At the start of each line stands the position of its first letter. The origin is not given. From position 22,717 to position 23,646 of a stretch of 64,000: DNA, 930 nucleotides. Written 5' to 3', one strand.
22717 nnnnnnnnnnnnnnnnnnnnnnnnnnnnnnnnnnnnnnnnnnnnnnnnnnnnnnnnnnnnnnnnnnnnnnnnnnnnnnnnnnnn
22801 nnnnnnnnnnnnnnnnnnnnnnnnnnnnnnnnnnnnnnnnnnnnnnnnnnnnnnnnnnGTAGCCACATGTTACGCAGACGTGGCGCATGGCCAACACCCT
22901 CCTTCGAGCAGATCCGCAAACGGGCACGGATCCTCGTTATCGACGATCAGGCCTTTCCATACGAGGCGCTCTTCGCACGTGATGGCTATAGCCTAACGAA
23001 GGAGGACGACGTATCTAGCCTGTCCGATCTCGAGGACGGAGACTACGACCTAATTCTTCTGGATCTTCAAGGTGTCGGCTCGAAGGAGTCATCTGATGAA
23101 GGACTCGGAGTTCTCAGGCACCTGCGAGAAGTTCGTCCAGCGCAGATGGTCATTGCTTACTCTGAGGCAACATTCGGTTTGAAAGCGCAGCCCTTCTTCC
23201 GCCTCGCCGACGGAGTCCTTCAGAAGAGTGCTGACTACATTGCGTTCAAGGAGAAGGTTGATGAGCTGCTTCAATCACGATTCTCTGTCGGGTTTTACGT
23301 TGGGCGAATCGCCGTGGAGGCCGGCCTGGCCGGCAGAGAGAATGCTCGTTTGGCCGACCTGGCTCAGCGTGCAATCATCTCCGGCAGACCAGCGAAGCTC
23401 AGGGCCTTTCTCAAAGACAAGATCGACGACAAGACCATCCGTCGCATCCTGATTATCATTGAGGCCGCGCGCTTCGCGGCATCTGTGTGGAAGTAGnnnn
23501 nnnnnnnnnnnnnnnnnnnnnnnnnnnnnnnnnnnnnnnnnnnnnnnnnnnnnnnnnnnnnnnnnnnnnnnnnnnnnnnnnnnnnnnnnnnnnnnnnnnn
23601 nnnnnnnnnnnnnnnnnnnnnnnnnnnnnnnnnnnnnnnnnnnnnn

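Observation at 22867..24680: Translationally coupled REC protein and cytoplasmic zinc-ribbon histidine kinase with a degenerate H-box, inside the R-M island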

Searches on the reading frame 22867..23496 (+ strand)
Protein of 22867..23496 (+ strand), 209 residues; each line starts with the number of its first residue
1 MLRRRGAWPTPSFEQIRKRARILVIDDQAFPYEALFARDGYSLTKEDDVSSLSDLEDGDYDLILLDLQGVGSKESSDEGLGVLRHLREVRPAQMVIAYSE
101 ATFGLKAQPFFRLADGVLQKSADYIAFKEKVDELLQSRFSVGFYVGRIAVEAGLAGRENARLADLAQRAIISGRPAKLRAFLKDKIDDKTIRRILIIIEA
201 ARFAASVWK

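Call 5: search_protein_families(library=pfam, proteins=[window:22867-23496:+], max_evalue=0.1)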
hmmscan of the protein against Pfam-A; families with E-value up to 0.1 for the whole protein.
window:22867-23496:+ (209 aa): 0 families

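Call 6: search_protein_families(library=padloc, proteins=[window:22867-23496:+], max_evalue=1)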
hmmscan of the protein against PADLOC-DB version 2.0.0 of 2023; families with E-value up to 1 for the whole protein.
window:22867-23496:+ (209 aa): 3 families
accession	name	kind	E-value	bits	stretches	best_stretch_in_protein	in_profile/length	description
PDLC04646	PDC-M43A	-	1.6e-18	65.3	1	12-135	72-198/203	-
PDLC04644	PDC-M43A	-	3e-12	44.5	1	16-133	41-161/170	-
PDLC04645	PDC-M43A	-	5e-08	30.7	1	16-134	126-247/250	-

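Call 7: search_protein_families(library=ncbifam, proteins=[window:22867-23496:+], max_evalue=1)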
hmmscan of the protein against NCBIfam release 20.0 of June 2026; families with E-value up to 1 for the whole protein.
window:22867-23496:+ (209 aa): 1 family
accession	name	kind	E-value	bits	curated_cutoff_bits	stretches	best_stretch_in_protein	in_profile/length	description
NF041830.1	RR_TF_ErdR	exception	0.0016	18.2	390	1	56-137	46-123/213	response regulator transcription factor ErdR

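Call 9: find_homologous_proteins(query=window:22867-23496:+)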
Query window:22867-23496:+ (209 aa): 109 proteins with E <= 0.001 among 2466 candidates.
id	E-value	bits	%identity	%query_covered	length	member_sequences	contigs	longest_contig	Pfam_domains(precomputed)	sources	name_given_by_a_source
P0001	8.3e-128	442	100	100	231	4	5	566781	-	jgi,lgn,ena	-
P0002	2.3e-87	310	68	100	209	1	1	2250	-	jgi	jgi:CheY-like chemotaxis protein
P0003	1.6e-79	284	64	99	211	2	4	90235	-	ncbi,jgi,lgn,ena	jgi:CheY-like chemotaxis protein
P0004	4.7e-67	244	58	98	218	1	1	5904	-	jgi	jgi:CheY-like chemotaxis protein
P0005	1.0e-65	239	56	98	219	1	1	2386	-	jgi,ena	-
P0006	2.7e-65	238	57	99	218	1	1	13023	-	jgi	jgi:CheY-like chemotaxis protein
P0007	1.4e-64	235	57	97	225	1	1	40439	-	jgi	jgi:DNA-binding NarL/FixJ family response regulator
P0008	3.4e-64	234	54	99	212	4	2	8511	PF00072.31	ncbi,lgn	-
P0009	8.9e-64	233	58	89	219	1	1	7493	-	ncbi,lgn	-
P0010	2.3e-63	232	57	99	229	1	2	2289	-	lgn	-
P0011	6.1e-62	227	54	99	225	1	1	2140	-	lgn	-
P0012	6.7e-62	227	52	98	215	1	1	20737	-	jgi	jgi:CheY-like chemotaxis protein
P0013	4.2e-61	224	55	97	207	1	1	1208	-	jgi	jgi:CheY-like chemotaxis protein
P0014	3.5e-60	221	56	100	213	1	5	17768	-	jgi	jgi:CheY-like chemotaxis protein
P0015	3.7e-59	218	54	99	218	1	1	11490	-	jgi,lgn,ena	-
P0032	4.5e-57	211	52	99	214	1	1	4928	PF00072.31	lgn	-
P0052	1.2e-53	200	56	83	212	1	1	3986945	-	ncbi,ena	-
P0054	2.8e-53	199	50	98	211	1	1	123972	-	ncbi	-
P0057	2.4e-52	196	50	100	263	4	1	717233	-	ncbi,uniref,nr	ncbi:DNA-binding transcriptional response regulator [Kibdelosporangium aridum]|uniref:response regul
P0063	4.4e-51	191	48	94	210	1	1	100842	-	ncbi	ncbi:hypothetical protein ACFLXJ_03125 [Chloroflexota bacterium]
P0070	5.6e-49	185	49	96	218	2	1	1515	PF00072.31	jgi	jgi:CheY-like chemotaxis protein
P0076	2.2e-47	179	49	90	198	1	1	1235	PF00072.31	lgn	-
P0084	6.3e-44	168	51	78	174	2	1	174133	PF00072.31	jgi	-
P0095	3.9e-36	143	41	90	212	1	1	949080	-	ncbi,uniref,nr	ncbi:hypothetical protein [Nocardioides sp. Soil805]|uniref:hypothetical protein n=1 Tax=Nocardioide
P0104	8.0e-17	80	37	80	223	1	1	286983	-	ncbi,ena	-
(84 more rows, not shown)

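Call 18: find_encoding_contigs(protein=P0057, flank=10000, max_places=2)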
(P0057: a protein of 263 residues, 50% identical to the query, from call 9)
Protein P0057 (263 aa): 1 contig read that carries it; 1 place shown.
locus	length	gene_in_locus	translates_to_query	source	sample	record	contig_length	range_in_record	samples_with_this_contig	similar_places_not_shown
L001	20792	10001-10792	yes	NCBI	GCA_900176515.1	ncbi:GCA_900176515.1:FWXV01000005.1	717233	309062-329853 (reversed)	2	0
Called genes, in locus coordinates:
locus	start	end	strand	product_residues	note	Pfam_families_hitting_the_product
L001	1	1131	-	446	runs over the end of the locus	PF20611:DUF6801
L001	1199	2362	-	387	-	PF20611:DUF6801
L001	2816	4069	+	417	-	PF25906:PucR-like_N, PF14361:RsbRD_N, PF13556:HTH_30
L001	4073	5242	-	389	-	PF22580:KYNU_C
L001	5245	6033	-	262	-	PF03301:Trp_dioxygenase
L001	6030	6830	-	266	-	PF07848:PaaX, PF20803:PaaX_M, PF08223:PaaX_C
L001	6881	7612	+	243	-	PF02633:Creatininase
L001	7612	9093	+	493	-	PF00501:AMP-binding, PF13193:AMP-binding_C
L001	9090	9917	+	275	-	PF00378:ECH_1, PF16113:ECH_2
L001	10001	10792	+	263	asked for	-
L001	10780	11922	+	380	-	PF02518:HATPase_c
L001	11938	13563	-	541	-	PF00005:ABC_tran, PF01926:MMR_HSR1 (faint), PF02463:SMC_N (faint), PF13238:AAA_18 (faint), PF13304:AAA_21 (faint), PF13401:AAA_22 (faint), PF13476:AAA_23 (faint), PF00005:ABC_tran, +1 more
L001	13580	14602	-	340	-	PF01243:PNPOx_N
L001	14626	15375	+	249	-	PF00165:HTH_AraC (faint), PF12833:HTH_18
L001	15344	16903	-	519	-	PF03372:Exo_endo_phos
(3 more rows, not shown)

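Call 19: find_encoding_contigs(protein=P0095, flank=10000, max_places=2)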
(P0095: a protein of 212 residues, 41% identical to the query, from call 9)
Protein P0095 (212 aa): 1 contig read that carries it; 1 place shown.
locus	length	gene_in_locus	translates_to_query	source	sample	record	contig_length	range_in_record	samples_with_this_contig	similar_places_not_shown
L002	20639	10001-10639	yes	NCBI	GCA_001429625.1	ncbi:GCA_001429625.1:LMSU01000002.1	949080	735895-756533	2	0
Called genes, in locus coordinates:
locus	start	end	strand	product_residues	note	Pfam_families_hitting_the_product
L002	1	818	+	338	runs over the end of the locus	PF01193:RNA_pol_L, PF01000:RNA_pol_A_bac, PF03118:RNA_pol_A_CTD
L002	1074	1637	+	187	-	PF01196:Ribosomal_L17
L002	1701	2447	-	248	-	PF10979:DUF2786, PF23771:DUF7168 (faint)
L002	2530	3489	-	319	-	PF02558:ApbA, PF08546:ApbA_C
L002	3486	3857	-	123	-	PF00392:GntR, PF14502:HTH_41 (weak), PF13412:HTH_24 (faint)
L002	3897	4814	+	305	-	PF00294:PfkB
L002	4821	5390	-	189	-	PF11716:MDMPI_N (faint)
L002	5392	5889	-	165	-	PF08327:AHSA1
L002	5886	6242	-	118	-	PF12840:HTH_20, PF01022:HTH_5, PF12802:MarR_2 (weak)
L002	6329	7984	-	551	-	PF01266:DAO (faint), PF07992:Pyr_redox_2, PF12831:FAD_oxidored (faint), PF13738:Pyr_redox_3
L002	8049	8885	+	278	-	PF01416:PseudoU_synth_1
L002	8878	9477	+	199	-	PF08241:Methyltransf_11 (faint), PF05175:MTS, PF06325:PrmA (weak), PF08242:Methyltransf_12 (weak), PF13649:Methyltransf_25, PF13847:Methyltransf_31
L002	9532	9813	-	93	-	-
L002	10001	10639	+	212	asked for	-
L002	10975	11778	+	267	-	PF02518:HATPase_c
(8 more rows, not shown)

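Call 20: predict_structure(alignment_id=A2)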
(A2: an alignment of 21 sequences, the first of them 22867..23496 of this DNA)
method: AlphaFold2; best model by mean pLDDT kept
length: 209 residues; sequences in the alignment: 21
mean_pLDDT: 93.0   pTM: 0.88
mean pLDDT of the five models: 93.0, 92.8, 92.2, 90.5, 90.4
residues with pLDDT >= 90: 185; 70-90: 18; 50-70: 4; < 50: 2
segments of 3 or more residues with pLDDT < 50: none
pLDDT, mean of each block of 10 residues (from residue 1): 69 94 96 96 95 90 95 94 96 95 81 95 95 96 97 95 97 96 97 97 88
secondary structure, 60 per line:
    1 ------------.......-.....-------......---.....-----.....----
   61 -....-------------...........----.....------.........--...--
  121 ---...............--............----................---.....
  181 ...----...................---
elements in order: H13-19 E21-25 H33-38 E42-46 H52-56 E62-65 H79-89 E94-98 H105-113 E116-118 H124-138 H141-152 H157-172 H176-183 H188-206

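Call 22: find_encoding_contigs(protein=P0052, flank=10000, max_places=2)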
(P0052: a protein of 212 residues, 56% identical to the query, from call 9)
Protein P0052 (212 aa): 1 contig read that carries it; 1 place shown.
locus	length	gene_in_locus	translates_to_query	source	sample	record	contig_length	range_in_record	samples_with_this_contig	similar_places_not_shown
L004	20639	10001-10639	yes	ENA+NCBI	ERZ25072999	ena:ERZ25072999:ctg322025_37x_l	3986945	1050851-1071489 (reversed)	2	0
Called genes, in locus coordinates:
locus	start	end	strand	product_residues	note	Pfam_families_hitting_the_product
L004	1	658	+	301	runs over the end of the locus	PF00158:Sigma54_activat, PF14532:Sigma54_activ_2, PF07728:AAA_5, PF25601:AAA_lid_14, PF02954:HTH_8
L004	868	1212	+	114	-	-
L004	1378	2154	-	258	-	PF00378:ECH_1, PF16113:ECH_2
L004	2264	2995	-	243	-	PF07722:Peptidase_C26, PF00117:GATase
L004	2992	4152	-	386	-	PF00108:Thiolase_N, PF00109:ketoacyl-synt (weak), PF02803:Thiolase_C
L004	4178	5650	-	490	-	PF00171:Aldedh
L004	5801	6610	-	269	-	PF00378:ECH_1, PF16113:ECH_2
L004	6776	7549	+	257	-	-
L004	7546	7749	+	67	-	PF02597:ThiS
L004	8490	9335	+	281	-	PF14337:Abi_alpha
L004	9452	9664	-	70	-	-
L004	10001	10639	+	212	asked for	-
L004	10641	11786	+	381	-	PF02518:HATPase_c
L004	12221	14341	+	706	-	PF00515:TPR_1 (weak), PF13432:TPR_16 (weak), PF14559:TPR_19 (weak), PF13432:TPR_16, PF13371:TPR_9 (weak), PF00515:TPR_1, PF13414:TPR_11, PF13432:TPR_16 (weak), +7 more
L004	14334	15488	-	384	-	-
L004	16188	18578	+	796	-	PF13620:CarboxypepD_reg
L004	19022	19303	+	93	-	-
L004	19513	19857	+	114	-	-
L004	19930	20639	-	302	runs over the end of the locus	-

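Call 27: find_encoding_contigs(protein=P0054, flank=10000, max_places=2)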
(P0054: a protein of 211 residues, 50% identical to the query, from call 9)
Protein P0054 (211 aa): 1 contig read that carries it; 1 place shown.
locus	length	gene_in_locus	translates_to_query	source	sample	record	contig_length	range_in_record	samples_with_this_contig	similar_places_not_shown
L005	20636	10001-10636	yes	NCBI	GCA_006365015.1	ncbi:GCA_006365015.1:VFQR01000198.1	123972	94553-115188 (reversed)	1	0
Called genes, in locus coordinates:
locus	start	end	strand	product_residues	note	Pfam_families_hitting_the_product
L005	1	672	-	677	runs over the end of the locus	PF00128:Alpha-amylase (weak)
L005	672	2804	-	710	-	PF02922:CBM_48, PF00128:Alpha-amylase (weak), PF21331:Isoamylase_C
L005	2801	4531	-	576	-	PF00128:Alpha-amylase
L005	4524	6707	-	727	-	PF22019:GlgB_N, PF02922:CBM_48, PF00128:Alpha-amylase, PF02806:Alpha-amylase_C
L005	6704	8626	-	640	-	PF11896:GlgE_dom_N_S, PF00128:Alpha-amylase, PF21702:GLGE_C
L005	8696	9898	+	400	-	PF02446:Glyco_hydro_77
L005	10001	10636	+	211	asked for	-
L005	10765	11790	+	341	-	PF02518:HATPase_c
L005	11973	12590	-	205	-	-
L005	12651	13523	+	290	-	PF00005:ABC_tran, PF13304:AAA_21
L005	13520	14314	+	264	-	PF12679:ABC2_membrane_2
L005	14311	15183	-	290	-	PF13424:TPR_12 (faint), PF13374:TPR_10 (faint)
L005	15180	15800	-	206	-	-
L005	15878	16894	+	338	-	PF01497:Peripla_BP_2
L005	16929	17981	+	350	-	PF01032:FecCD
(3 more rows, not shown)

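Call 28: find_encoding_contigs(protein=P0063, flank=10000, max_places=2)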
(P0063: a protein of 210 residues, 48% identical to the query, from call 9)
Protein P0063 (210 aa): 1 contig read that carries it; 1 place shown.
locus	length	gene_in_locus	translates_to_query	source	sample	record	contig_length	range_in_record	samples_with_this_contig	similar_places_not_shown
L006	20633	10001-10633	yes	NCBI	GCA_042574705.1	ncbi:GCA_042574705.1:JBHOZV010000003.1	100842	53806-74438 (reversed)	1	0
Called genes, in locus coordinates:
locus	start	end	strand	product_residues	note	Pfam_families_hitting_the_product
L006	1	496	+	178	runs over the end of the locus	PF01209:Ubie_methyltran, PF13489:Methyltransf_23, PF01135:PCMT, PF05175:MTS, PF13847:Methyltransf_31, PF08241:Methyltransf_11, PF08242:Methyltransf_12, PF13649:Methyltransf_25, +5 more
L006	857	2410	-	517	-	PF00239:Resolvase, PF07508:Recombinase, PF13408:Zn_ribbon_recom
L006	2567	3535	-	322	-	-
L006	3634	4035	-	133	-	PF01797:Y1_Tnp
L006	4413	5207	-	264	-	-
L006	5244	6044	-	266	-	-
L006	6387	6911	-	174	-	PF01844:HNH (weak)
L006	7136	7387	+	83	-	-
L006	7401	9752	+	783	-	-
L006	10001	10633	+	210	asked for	-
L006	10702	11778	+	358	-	PF02518:HATPase_c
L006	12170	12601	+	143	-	PF04002:RadC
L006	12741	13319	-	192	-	-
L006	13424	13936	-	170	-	PF01035:DNA_binding_1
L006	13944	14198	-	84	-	-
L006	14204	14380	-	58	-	-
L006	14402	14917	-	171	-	-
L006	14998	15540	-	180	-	PF02482:Ribosomal_S30AE, PF16321:Ribosom_S30AE_C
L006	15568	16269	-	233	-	PF18912:DZR_2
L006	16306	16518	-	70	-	-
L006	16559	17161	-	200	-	PF09749:HVSL (weak), PF10469:AKAP7_NLS, PF02834:LigT_PEase, PF13563:2_5_RNA_ligase2, PF02834:LigT_PEase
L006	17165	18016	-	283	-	PF04909:Amidohydro_2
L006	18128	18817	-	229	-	PF01386:Ribosomal_L25p, PF14693:Ribosomal_TL5_C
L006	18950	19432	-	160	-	PF00383:dCMP_cyt_deam_1, PF14437:MafB19-deam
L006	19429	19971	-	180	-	PF01121:CoaE (faint), PF13238:AAA_18, PF13207:AAA_17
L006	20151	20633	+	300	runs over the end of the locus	PF00892:EamA, PF03151:TPT (faint)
